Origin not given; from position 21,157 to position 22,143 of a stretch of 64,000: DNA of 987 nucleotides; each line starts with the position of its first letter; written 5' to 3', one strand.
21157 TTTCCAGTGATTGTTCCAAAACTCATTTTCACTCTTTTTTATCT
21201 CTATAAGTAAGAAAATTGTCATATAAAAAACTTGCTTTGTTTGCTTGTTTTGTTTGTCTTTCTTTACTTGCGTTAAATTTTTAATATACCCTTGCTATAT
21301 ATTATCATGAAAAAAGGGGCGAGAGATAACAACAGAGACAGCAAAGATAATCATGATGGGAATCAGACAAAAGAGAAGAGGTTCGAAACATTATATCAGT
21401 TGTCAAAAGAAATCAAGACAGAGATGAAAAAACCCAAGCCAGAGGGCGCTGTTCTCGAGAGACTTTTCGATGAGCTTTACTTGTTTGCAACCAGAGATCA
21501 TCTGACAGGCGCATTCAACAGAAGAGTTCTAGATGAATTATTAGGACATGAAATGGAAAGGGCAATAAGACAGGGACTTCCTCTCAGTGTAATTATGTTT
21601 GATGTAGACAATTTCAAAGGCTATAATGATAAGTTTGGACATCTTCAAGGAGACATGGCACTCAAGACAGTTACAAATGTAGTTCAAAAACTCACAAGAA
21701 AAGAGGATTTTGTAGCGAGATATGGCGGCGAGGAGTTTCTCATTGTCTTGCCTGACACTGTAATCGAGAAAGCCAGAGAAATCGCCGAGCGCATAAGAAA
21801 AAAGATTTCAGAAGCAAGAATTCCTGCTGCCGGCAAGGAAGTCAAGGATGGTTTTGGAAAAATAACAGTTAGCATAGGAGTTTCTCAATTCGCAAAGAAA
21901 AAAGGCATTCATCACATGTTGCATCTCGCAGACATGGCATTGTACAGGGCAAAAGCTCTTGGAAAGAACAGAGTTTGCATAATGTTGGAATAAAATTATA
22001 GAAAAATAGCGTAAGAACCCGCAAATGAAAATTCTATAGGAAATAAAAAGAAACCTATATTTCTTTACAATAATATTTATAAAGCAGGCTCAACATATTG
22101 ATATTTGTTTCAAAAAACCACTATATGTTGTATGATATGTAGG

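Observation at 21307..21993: Apparently intact GGDEF diguanylate cyclase with I-site and no sensor domain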

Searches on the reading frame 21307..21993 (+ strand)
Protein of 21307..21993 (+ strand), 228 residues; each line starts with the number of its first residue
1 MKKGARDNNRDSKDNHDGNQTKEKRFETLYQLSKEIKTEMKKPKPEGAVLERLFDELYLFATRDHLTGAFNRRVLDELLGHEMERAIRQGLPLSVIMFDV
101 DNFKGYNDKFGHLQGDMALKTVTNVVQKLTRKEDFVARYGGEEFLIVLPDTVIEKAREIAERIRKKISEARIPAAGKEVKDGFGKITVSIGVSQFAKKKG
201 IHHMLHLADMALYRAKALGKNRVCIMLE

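Call 3: search_protein_families(library=pfam, proteins=[window:21307-21993:+], max_evalue=0.01)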
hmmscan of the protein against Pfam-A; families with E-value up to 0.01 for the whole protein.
window:21307-21993:+ (228 aa): 4 families
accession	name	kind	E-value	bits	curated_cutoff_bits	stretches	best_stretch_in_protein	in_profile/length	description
PF00990.26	GGDEF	-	2.5e-44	151.3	23.8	1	61-222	1-161/161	Diguanylate cyclase, GGDEF domain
PF22335.1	Cas10-Cmr2_palm2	-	1.1e-06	29.3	27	1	123-224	40-133/133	Cas10/Cmr2, second palm domain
PF24898.2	GGDEF_GdpP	-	3.5e-05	24.5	30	1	99-226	2-119/126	Cyclic-di-AMP phosphodiesterase GdpP-like, GGDEF domain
PF17853.6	GGDEF_2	-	0.0042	17.7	24.5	0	92-208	22-110/116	GGDEF-like domain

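Call 4: search_protein_families(library=ncbifam, proteins=[window:21307-21993:+], max_evalue=0.01)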
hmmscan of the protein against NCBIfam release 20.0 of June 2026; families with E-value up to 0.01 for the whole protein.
window:21307-21993:+ (228 aa): 23 families
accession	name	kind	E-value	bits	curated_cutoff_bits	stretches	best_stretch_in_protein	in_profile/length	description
TIGR00254.1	GGDEF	domain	5.3e-50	169.4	37.4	1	60-224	4-165/168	diguanylate cyclase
NF007135.0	PRK09581.1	equivalog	1.3e-48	166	474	1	35-225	267-454/457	PleD family two-component system response regulator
NF038266.1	diguan_SiaD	equivalog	5e-47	160.4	290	1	50-223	83-252/252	biofilm regulation diguanylate cyclase SiaD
NF007380.0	PRK09894.1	equivalog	2e-46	158.7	256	1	59-226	127-287/296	diguanylate cyclase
NF041606.1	dguan_cyc_DgcA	equivalog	1.5e-40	139.2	370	1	77-225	194-338/340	diguanylate cyclase DgcA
NF047654.1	DiguCycDgcRLepto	equivalog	1.3e-36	126.1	500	1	51-223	123-293/295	diguanylate cyclase DgcR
NF011955.1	PRK15426.1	equivalog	2.4e-32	111.8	408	1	57-225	394-560/564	cellulose biosynthesis regulator diguanylate cyclase DgcQ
NF007423.1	PRK09966.1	equivalog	1.1e-31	110.1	325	1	31-216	209-390/390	diguanylate cyclase DgcN/YfiN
NF051473.1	DigCycDgcsShew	equivalog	4.3e-30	105.1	400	1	57-225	131-290/291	diguanylate cyclase DgcS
NF040885.1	diguan_DgcJ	equivalog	6.2e-29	101.1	500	1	63-219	343-489/493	diguanylate cyclase DgcJ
NF007599.0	PRK10245.1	equivalog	2e-28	98.9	402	1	57-223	206-367/371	diguanylate cyclase AdrA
NF007298.0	PRK09776.1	equivalog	1.5e-27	96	1135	1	55-225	678-844/1111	diguanylate cyclase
NF047872.1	GGDEF_GdpS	equivalog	7.6e-24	84.5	400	1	62-224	188-348/355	GGDEF domain-containing protein GdpS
NF007474.0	PRK10060.1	equivalog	6.6e-23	80.8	782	1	56-226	232-395/663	cyclic di-GMP phosphodiesterase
NF045675.1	PhdiestaseDibA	equivalog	4.9e-22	78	980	1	54-222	196-360/623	phosphodiesterase DibA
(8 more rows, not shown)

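Call 21: find_homologous_proteins(query=window:21307-21993:+, max_evalue=0.00001)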
Query window:21307-21993:+ (228 aa): 5643 proteins with E <= 0.00001 among 6053 candidates; the best 120 are listed.
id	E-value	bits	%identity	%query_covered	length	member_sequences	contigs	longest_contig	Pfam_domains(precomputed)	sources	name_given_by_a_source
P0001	4.9e-145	499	100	100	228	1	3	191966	PF22335.2,PF00990.27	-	-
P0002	1.2e-104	367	76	96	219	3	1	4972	PF00990.27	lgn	-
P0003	2.7e-104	366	77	93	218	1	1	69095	PF24898.3,PF00990.27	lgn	-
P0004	4.5e-104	365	77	93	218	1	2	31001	PF24898.3,PF00990.27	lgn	-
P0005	2.0e-103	363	78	89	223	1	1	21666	PF00990.27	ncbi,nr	ncbi:MAG: GGDEF domain-containing protein [Candidatus Pacearchaeota archaeon]|nr:GGDEF domain-contai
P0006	1.5e-102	360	75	96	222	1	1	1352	PF24898.3,PF00990.27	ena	-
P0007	1.0e-96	341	72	94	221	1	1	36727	PF00990.27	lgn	-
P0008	5.1e-94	332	73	89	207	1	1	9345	PF24898.3,PF00990.27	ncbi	ncbi:MAG: GGDEF domain-containing protein [Candidatus Pacearchaeota archaeon]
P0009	6.7e-87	309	68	89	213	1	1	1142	PF24898.3,PF00990.27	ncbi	-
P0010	7.7e-86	306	67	91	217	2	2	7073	PF24898.3,PF00990.27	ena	-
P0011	1.0e-85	305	67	93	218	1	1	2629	PF24898.3,PF00990.27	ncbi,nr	ncbi:MAG: GGDEF domain-containing protein [Candidatus Pacearchaeota archaeon]|nr:GGDEF domain-contai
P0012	1.2e-84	302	66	88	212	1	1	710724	PF22335.2,PF24898.3,PF00990.27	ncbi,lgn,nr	ncbi:MAG: GGDEF domain-containing protein [Candidatus Pacearchaeota archaeon]|nr:MAG: GGDEF domain-c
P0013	2.6e-83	297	66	91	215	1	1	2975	PF22335.2,PF24898.3,PF00990.27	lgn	-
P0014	2.9e-83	297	67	90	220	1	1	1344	PF22335.2,PF24898.3,PF00990.27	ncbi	-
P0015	9.1e-82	292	66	87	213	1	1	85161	PF24898.3,PF00990.27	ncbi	-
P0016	4.8e-81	290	64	88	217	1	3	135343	PF24898.3,PF00990.27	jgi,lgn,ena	-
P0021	1.1e-73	266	61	89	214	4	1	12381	PF24898.3,PF00990.27,PF17853.7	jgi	-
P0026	2.9e-69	251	59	88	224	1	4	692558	PF00990.27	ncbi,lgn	-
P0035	1.0e-62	230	50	99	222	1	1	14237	PF00990.27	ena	-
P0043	4.5e-48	182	50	80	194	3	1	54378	PF24898.3,PF00990.27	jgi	jgi:diguanylate cyclase (GGDEF)-like protein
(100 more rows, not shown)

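Call 32: find_encoding_contigs(protein=P0012, flank=6000, max_places=2)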
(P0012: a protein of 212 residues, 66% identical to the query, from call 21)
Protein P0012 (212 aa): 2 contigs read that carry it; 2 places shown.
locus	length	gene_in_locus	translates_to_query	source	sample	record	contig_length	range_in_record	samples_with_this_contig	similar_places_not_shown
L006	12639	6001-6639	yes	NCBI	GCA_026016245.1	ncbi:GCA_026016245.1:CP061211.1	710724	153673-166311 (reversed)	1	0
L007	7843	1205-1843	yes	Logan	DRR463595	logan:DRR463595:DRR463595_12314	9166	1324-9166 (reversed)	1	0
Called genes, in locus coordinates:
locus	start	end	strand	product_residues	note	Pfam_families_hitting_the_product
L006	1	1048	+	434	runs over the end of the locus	PF09249:tRNA_NucTransf2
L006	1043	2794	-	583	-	PF00999:Na_H_Exchanger, PF02254:TrkA_N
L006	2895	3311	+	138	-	-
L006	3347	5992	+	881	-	PF00690:Cation_ATPase_N, PF00122:E1-E2_ATPase, PF13246:Cation_ATPase, PF00702:Hydrolase, PF08282:Hydrolase_3 (faint), PF00689:Cation_ATPase_C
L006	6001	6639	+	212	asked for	PF00990:GGDEF, PF22335:Cas10-Cmr2_palm2 (faint), PF24898:GGDEF_GdpP (weak)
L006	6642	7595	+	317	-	PF01699:Na_Ca_ex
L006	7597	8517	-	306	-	-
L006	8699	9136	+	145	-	PF22811:Zn_ribbon_NrdR, PF03477:ATP-cone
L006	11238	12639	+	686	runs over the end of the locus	PF14528:LAGLIDADG_3 (faint), PF13597:NRDD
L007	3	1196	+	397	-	?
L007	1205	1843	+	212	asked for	PF00990:GGDEF, PF22335:Cas10-Cmr2_palm2 (faint), PF24898:GGDEF_GdpP (weak)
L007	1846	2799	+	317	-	PF01699:Na_Ca_ex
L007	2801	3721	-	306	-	-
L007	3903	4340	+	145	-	PF22811:Zn_ribbon_NrdR, PF03477:ATP-cone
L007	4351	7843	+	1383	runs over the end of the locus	PF03477:ATP-cone, PF13597:NRDD, PF14890:Intein_splicing (faint), PF14528:LAGLIDADG_3 (faint), PF13597:NRDD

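Call 33: find_encoding_contigs(protein=P0026, flank=6000, max_places=2)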
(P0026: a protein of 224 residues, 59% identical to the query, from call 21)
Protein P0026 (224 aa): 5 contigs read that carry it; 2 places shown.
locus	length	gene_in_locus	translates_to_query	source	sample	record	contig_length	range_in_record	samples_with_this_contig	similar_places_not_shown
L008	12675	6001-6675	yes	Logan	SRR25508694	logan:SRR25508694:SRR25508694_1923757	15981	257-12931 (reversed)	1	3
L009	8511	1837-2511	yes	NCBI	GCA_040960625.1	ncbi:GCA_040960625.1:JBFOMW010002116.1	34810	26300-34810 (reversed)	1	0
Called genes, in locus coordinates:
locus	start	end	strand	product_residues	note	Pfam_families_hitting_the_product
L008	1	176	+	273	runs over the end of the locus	PF01875:Memo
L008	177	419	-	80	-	-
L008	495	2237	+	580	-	PF00009:GTP_EFTU, PF01926:MMR_HSR1, PF03144:GTP_EFTU_D2 (faint), PF11987:IF-2, PF14578:GTP_EFTU_D4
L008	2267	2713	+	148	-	PF01092:Ribosomal_S6e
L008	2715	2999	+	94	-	-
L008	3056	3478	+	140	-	-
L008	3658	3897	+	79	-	-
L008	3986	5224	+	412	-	PF00009:GTP_EFTU, PF03193:RsgA_GTPase (weak), PF09173:eIF2_C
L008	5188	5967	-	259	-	PF01790:LGT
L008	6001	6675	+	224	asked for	PF00990:GGDEF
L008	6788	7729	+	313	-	PF01699:Na_Ca_ex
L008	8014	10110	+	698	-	PF03477:ATP-cone, PF13597:NRDD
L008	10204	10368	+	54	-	-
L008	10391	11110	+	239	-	PF13353:Fer4_12, PF04055:Radical_SAM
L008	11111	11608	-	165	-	-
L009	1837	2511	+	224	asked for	PF00990:GGDEF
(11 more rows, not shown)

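Call 34: find_encoding_contigs(protein=P0003, flank=6000, max_places=2)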
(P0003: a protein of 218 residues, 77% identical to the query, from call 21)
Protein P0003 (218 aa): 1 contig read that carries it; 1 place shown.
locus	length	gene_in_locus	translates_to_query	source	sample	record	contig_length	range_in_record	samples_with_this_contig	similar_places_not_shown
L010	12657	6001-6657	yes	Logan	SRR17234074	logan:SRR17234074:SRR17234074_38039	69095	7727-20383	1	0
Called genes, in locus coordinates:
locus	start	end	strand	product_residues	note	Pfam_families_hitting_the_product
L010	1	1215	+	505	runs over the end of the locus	PF02885:Glycos_trans_3N, PF00591:Glycos_transf_3, PF07831:PYNP_C (weak)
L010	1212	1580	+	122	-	PF00293:NUDIX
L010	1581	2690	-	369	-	PF27233:MJ0711_N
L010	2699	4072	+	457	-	PF09249:tRNA_NucTransf2, PF21133:CAA_C (faint)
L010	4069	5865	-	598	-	PF00999:Na_H_Exchanger, PF02254:TrkA_N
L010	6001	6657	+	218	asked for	PF00990:GGDEF, PF24898:GGDEF_GdpP (weak)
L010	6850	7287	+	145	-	PF22811:Zn_ribbon_NrdR, PF03477:ATP-cone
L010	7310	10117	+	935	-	PF03477:ATP-cone, PF13597:NRDD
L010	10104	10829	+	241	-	PF13353:Fer4_12 (weak), PF04055:Radical_SAM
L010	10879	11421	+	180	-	-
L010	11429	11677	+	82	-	-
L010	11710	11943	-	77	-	-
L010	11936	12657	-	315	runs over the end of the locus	-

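Call 54: search_solved_structures(query=P0001, show_alignments=2, max_evalue=1e-20)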
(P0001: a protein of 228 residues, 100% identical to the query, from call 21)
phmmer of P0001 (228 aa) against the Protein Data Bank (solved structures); distinct sequences matched with E-value up to 1e-20: 35.
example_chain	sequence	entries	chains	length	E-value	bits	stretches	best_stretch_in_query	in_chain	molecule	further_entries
5euh_A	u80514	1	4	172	2.6e-34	122.3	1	62-225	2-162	Putative GGDEF domain membrane protein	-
3i5c_A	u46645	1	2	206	6.9e-33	117.7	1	50-226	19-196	Fusion of General control protein GCN4 and WSPR response regulator protein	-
3ign_A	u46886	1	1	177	1.3e-32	116.8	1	57-228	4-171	Diguanylate cyclase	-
3bre_A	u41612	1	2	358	1.7e-32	116.4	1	61-226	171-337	Probable two-component response regulator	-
3i5b_A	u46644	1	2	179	1.8e-32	116.3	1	63-226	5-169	WspR response regulator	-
9t28_A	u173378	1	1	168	4.7e-32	115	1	63-226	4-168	diguanylate cyclase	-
3i5a_A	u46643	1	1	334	5.7e-32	114.7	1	61-224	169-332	Response regulator/GGDEF domain protein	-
5llw_B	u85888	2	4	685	3.6e-28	102.3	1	57-224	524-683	Diguanylate cyclase (GGDEF) domain-containing protein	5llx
4zve_A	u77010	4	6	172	3.7e-28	102.3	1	64-224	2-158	Diguanylate cyclase DosC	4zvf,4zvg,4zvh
6zxm_A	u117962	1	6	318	9e-28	101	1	50-223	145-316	Putative GGDEF/response regulator receiver domain protein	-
9g86_A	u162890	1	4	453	9.2e-28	101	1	31-223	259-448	Response regulator PleD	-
9g85_A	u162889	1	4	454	9.2e-28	100.9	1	31-223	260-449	Response regulator PleD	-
1w25_A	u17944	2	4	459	9.4e-28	100.9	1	31-223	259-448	STALKED-CELL DIFFERENTIATION CONTROLLING PROTEIN | RESPONSE REGULATOR PLED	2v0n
2wb4_A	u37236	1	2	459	9.4e-28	100.9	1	31-223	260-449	DIGUANYLATE CYCLASE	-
6et7_A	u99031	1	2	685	9.5e-28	100.9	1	59-224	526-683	Diguanylate cyclase (GGDEF) domain-containing protein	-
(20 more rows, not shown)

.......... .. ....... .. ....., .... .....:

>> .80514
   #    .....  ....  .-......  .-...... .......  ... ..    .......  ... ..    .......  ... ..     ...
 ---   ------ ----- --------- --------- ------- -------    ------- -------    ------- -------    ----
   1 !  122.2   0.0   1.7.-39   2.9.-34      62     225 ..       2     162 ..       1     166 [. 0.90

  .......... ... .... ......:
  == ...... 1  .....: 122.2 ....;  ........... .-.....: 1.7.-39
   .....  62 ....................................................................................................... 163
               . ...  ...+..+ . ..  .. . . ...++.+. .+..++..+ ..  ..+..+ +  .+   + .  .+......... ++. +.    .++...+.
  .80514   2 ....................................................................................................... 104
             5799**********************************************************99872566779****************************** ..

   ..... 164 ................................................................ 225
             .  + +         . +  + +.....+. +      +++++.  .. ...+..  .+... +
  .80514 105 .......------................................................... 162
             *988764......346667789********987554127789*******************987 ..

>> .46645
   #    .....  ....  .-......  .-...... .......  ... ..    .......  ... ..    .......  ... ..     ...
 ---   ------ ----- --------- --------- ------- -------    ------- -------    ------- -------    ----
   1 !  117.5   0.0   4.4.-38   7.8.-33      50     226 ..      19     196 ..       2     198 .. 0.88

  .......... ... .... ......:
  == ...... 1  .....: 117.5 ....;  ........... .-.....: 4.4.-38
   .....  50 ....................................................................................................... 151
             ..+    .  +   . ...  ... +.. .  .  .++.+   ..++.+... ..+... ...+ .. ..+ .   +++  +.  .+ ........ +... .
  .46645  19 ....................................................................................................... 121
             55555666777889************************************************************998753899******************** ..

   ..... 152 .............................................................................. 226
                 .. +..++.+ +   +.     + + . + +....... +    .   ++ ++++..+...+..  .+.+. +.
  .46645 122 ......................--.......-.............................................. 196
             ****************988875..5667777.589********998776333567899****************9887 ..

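Call 59: search_protein_families(library=ncbifam, proteins=[L006:3347-5992:+, L006:6642-7595:+, L006:2895-3311:+, L006:7597-8517:-], max_evalue=0.001)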
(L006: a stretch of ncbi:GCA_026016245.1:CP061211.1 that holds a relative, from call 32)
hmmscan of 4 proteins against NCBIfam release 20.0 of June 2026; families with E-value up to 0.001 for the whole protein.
L006:3347-5992:+ (881 aa): 22 families
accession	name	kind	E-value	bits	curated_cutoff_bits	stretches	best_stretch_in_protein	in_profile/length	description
TIGR01522.1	ATPase-IIA2_Ca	equivalog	4.8e-205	683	798.3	1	11-875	4-850/854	calcium-transporting P-type ATPase, PMR1-type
TIGR01116.1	ATPase-IIA1_Ca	equivalog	1.8e-190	634.9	703.4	1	60-873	2-796/799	calcium-translocating P-type ATPase, SERCA-type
TIGR01523.1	ATPase-IID_K-Na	equivalog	4.4e-147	491.3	645.05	3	364-774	426-854/997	potassium/sodium efflux P-type ATPase, fungal-type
TIGR01517.1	ATPase-IIB_Ca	equivalog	4.4e-143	478.4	507.05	1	17-872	42-877/882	calcium-translocating P-type ATPase, PMCA-type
TIGR01106.1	ATPase-IIC_X-K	subfamily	1.7e-129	433.4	946.1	2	2-568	10-610/997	Na,H/K antiporter P-type ATPase subunit alpha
TIGR01647.1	ATPase-IIIA_H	equivalog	1e-124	417.4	615.5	1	29-833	1-751/755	plasma-membrane proton-efflux P-type ATPase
TIGR01524.1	ATPase-IIIB_Mg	equivalog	1e-119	400.8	610.75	1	13-871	17-856/867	magnesium-translocating P-type ATPase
NF011702.0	PRK15122.1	subfamily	3.7e-107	359.4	975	1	15-742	35-763/907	magnesium-translocating P-type ATPase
TIGR01494.1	ATPase_P-type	subfamily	2.2e-94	316.6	62.3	3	89-357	1-242/478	HAD-IC family P-type ATPase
TIGR01657.1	P-ATPase-V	hypoth_equivalog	3.8e-85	286.3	618.25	2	20-568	130-700/1055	ATP13A2 family polyamine export P-type ATPase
TIGR01525.1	ATPase-IB_hvy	subfamily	4.4e-68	230.5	346.25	3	69-351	3-273/560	heavy metal translocating P-type ATPase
TIGR01512.1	ATPase-IB2_Cd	subfamily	5.9e-53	180.3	313.5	3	69-347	3-255/494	cadmium family heavy metal-translocating P-type ATPase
TIGR01511.1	ATPase-IB1_Cu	subfamily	2.5e-47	162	397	3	77-352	36-287/542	copper-translocating P-type ATPase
NF008262.1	PRK11033.1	equivalog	4.9e-41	141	1005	2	70-351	181-450/731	zinc/cadmium/mercury/lead-transporting ATPase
NF033775.1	P_type_ZntA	exception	2.1e-33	115.6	1240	2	67-356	181-460/732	Zn(II)/Cd(II)/Pb(II) translocating P-type ATPase ZntA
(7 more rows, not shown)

L006:6642-7595:+ (317 aa): 4 families
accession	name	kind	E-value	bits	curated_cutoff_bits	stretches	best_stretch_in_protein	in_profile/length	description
TIGR00367.1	TIGR00367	hypoth_equivalog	1.7e-46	158.8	179.65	1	2-307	1-312/312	calcium/sodium antiporter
NF008005.0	PRK10734.1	equivalog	1.6e-32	113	432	2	170-310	3-142/325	calcium/sodium antiporter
TIGR00927.1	2A1904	subfamily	6.8e-10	37.3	710.1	1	19-146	475-602/1209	K+-dependent Na+/Ca+ exchanger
TIGR00846.1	caca2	superfamily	1.6e-07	30.5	317.45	2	6-143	231-368/372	calcium/proton exchanger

L006:2895-3311:+ (138 aa): 0 families

L006:7597-8517:- (306 aa): 0 families

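Call 62: search_protein_families(library=pfam, proteins=[L006:2895-3311:+, L006:7597-8517:-], max_evalue=0.001)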
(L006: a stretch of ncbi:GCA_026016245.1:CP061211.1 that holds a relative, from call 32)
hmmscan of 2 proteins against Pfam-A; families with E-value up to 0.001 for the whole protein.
L006:2895-3311:+ (138 aa): 0 families

L006:7597-8517:- (306 aa): 0 families

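Call 63: predict_structure(alignment_id=A1)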
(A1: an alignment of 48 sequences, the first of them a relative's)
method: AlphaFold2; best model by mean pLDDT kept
length: 228 residues; sequences in the alignment: 48
mean_pLDDT: 93.0   pTM: 0.82
mean pLDDT of the five models: 93.0, 92.5, 91.0, 90.7, 90.4
residues with pLDDT >= 90: 199; 70-90: 11; 50-70: 18; < 50: 0
segments of 3 or more residues with pLDDT < 50: none
pLDDT, mean of each block of 10 residues (from residue 1): 58 61 86 93 95 93 95 96 98 99 98 98 98 97 98 99 98 96 97 97 98 98 97
secondary structure, 60 per line:
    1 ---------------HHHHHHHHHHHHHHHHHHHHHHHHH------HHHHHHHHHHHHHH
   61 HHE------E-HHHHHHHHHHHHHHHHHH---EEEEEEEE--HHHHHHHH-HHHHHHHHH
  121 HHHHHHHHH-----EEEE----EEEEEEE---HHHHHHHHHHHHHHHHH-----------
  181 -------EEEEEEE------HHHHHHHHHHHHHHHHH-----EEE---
elements in order: H16-40 H47-62 H72-89 E93-100 H103-110 H112-129 E135-138 E143-149 H153-169 E188-194 H201-217 E223-225

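Call 66: fold_search(model_id=the predicted structure, library=pdb)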
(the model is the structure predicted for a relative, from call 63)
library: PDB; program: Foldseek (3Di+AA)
matches with E <= 10: 817; with E <= 0.001: 177
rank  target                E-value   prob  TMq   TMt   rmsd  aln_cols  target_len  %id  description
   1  3ign                  2.3e-18  1.00  0.66  0.90   1.8       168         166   39  Crystal Structure of the GGDEF domain from Marinobacter aquaeolei diguanylate cyclase complexed with c-di-GMP - Northeas (released 2009-08-11)
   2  3i5c_A                5.0e-18  1.00  0.66  0.76   7.3       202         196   38  Crystal structure of a fusion protein containing the leucine zipper of GCN4 and the GGDEF domain of WspR from Pseudomo (released 2009-08-18)
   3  6ttr_B                1.0e-17  1.00  0.72  0.83   2.5       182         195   31  Crystal Structure of the coiled coil and GGDEF domain of DgcB from Caulobacter crescentus in complex with c-di-GMP (released 2021-01-13)
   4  3bre_A                1.5e-17  1.00  0.69  0.49   8.7       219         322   35  Crystal Structure of P.aeruginosa PA3702 (released 2008-04-01)
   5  6tts_B                1.7e-17  1.00  0.69  0.88   1.5       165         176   33  Crystal structure of the GGDEF domain of DgcB from Caulobacter crescentus in complex with c-di-GMP (released 2021-01-13)
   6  5llx_B                2.6e-17  1.00  0.70  0.25   2.1       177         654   36  Bacteriophytochrome activated diguanylyl cyclase from Idiomarina species A28L with GTP bound (released 2017-03-15)
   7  6ttr_A                2.6e-17  1.00  0.72  0.85   2.3       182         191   31  Crystal Structure of the coiled coil and GGDEF domain of DgcB from Caulobacter crescentus in complex with c-di-GMP (released 2021-01-13)
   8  7e6g_A                3.0e-17  1.00  0.72  0.62  11.6       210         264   30  Crystal structure of diguanylate cyclase SiaD in complex with its activator SiaC from Pseudomonas aeruginosa (released 2021-09-22)
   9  6tts_A                4.3e-17  1.00  0.69  0.91   1.5       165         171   33  Crystal structure of the GGDEF domain of DgcB from Caulobacter crescentus in complex with c-di-GMP (released 2021-01-13)
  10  3bre_B                5.1e-17  1.00  0.68  0.48  10.2       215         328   34  Crystal Structure of P.aeruginosa PA3702 (released 2008-04-01)
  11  7e6g_B                6.2e-17  1.00  0.69  0.61  12.6       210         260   30  Crystal structure of diguanylate cyclase SiaD in complex with its activator SiaC from Pseudomonas aeruginosa (released 2021-09-22)
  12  3i5c_B                6.2e-17  1.00  0.68  0.78   7.1       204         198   37  Crystal structure of a fusion protein containing the leucine zipper of GCN4 and the GGDEF domain of WspR from Pseudomo (released 2009-08-18)
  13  9t28                  7.0e-17  1.00  0.65  0.87   3.6       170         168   42  WspR response regulator with crystallization epitope mutations G306D:G308D (released 2025-12-10)
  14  6zxb_A                7.0e-17  1.00  0.69  0.54   4.5       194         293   32  Diguanylate cyclase DgcR (I-site mutant) in native state (released 2021-03-31)
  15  4zvg_A                8.4e-17  1.00  0.64  0.87   1.6       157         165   38  Crystal structure of GGDEF domain of the E. coli DosC - form III (released 2015-11-11)
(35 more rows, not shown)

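Call 67: find_related_loci(query=P0001, collection=genome_contigs, flank=8000)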
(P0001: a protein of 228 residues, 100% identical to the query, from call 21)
Query P0001 (228 aa) in genome_contigs; peptide patterns used: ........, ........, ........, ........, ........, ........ (x = any residue, [..] = any of these).
296 stretches matched a pattern; 223 encode a relative of the query (tblastn E <= 1e-3); the best 80 are kept; 80 distinct loci.
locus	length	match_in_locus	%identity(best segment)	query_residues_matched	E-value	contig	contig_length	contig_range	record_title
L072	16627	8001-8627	79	19-228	4e-112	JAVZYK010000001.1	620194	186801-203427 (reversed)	MAG: Candidatus Pacearchaeota archaeon isolate JZ-3_201901_bins_14 JZ-3_201901_bins_14_scaffold_1, whole genome shotgun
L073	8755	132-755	71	17-225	4e-102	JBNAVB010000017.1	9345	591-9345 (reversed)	MAG: Candidatus Pacearchaeota archaeon isolate Kamch4342-D-MF-027 bin64.fa-17, whole genome shotgun sequence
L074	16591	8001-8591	66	29-226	2e-87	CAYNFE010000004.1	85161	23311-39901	MAG TPA_asm: Candidatus Woesearchaeota archaeon isolate binchicken_co228_136 genome assembly, contig: NODE_206_length_85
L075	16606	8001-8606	61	24-226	2e-84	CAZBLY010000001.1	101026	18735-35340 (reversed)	MAG TPA_asm: Candidatus Woesearchaeota archaeon isolate binchicken_co228_213 genome assembly, contig: NODE_128_length_10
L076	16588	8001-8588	56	29-225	1e-72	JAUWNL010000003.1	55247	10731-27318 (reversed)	MAG: archaeon isolate CSMAG_2423 CSMAG_2423_k141_125530_length_55247_cov_16.1300, whole genome shotgun sequence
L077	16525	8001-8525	46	52-228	1e-40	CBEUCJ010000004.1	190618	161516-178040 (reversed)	MAG TPA_asm: uncultured bacterium isolate SRR24791474_binner13_Refined_30 genome assembly, contig: ERZ25515408.16, whole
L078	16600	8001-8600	66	26-226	3e-90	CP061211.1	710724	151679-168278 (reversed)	MAG: Candidatus Pacearchaeota archaeon isolate Pace33H chromosome, complete genome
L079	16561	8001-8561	39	43-223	3e-38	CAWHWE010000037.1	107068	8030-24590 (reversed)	MAG: uncultured Acidobacteriota bacterium isolate MFD04492.bin.1.130 genome assembly, contig: contig_20493, whole genome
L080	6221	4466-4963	45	50-223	4e-38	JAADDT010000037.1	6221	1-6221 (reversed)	MAG: Aquificota bacterium isolate L_MetaBat.103 contig-127_16894, whole genome shotgun sequence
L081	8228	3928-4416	45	60-224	8e-38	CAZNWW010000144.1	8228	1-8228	MAG TPA_asm: uncultured Myxococcales bacterium isolate SRP308112_co1_178 genome assembly, contig: NODE_16905_length_8228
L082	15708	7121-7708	37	28-227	2e-37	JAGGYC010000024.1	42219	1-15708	MAG: Desulfuromonas sp. isolate AUK168 PB_MBMC_122_c_000000000047, whole genome shotgun sequence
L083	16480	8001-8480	47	64-223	1e-37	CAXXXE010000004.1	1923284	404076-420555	MAG: Desulfatiglandales bacterium isolate d5234fa8-f814-4557-af24-a28d4dae9633 genome assembly, contig: contig_4, whole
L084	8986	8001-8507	44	52-223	5e-37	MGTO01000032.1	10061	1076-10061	MAG: Desulfuromonadales bacterium GWC2_61_20 gwc2_scaffold_15613, whole genome shotgun sequence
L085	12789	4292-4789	44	50-223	1e-36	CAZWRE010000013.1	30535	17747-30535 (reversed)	MAG TPA_asm: uncultured Sedimenticola sp. isolate binchicken_co219_186 genome assembly, contig: k141_1534634, whole geno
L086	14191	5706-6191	44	60-223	6e-37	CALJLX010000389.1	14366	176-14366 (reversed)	MAG TPA_asm: uncultured Desulfuromonas sp. isolate SRR6007446_bin.72_CONCOCT_v1.1_MAG genome assembly, contig: ERZ724100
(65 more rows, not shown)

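Call 72: search_protein_families(library=padloc, proteins=[window:21307-21993:+], max_evalue=0.001)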
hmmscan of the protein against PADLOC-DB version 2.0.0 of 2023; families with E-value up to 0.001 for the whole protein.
window:21307-21993:+ (228 aa): 3 families
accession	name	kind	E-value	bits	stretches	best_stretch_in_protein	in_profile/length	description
PDLC01422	Cas10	-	3.2e-08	31.1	1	119-227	306-407/519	CAS-III; effector_LS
PDLC01444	Cas10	-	3.6e-07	27.4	1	22-227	318-510/605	CAS-III; effector_LS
PDLC01292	Cas10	-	1.1e-06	26.4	1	104-224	283-387/387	CAS-III; effector_LS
